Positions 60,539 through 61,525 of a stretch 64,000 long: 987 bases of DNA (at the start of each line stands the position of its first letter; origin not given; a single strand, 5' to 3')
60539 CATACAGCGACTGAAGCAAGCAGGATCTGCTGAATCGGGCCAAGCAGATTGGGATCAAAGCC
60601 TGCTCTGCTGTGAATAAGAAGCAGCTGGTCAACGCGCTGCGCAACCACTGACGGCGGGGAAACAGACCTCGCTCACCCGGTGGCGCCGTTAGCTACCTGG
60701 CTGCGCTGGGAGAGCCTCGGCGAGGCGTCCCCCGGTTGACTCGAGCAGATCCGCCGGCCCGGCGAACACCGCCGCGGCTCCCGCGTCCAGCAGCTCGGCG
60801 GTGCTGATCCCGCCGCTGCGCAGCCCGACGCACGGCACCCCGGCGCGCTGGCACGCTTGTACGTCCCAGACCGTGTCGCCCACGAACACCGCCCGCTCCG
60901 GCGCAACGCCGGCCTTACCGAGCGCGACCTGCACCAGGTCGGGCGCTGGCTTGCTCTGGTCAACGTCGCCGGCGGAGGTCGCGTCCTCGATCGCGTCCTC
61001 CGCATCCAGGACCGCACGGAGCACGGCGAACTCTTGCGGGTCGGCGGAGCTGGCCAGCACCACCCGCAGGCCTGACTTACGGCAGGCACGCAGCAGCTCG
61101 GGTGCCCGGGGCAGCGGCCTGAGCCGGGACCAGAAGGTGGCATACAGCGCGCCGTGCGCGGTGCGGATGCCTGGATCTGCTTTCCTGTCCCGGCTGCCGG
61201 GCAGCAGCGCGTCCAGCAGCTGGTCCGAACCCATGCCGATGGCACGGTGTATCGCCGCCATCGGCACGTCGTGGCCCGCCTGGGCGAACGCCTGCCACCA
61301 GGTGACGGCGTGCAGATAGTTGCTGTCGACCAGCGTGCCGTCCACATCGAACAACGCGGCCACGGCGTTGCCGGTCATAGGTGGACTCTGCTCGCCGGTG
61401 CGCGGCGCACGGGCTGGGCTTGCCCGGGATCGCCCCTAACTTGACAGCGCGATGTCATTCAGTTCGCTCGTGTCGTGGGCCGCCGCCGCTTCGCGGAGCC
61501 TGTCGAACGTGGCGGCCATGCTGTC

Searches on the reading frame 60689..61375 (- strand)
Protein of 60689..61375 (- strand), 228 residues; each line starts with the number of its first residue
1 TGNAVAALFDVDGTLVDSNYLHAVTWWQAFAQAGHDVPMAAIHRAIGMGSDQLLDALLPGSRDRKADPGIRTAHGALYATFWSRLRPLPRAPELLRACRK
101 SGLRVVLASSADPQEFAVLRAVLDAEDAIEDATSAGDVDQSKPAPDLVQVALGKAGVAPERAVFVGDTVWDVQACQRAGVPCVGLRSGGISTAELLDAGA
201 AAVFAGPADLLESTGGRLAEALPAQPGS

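Call 80: search_protein_families(library=pfam, proteins=[window:60689-61375:-], max_evalue=0.001)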
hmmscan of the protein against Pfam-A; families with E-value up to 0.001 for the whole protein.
window:60689-61375:- (228 aa): 4 families
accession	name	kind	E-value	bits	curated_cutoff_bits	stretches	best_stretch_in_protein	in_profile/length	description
PF00702.32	Hydrolase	-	1.1e-28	101.4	26.4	1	6-179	3-191/191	haloacid dehalogenase-like hydrolase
PF13419.12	HAD_2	-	3.2e-23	83.2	23.8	1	8-184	2-177/178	Haloacid dehalogenase-like hydrolase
PF13242.12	Hydrolase_like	-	5.1e-09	36.4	22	1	141-199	3-62/75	HAD-hyrolase-like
PF12710.13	HAD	-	7.2e-09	36.8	27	1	7-174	1-187/189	haloacid dehalogenase-like hydrolase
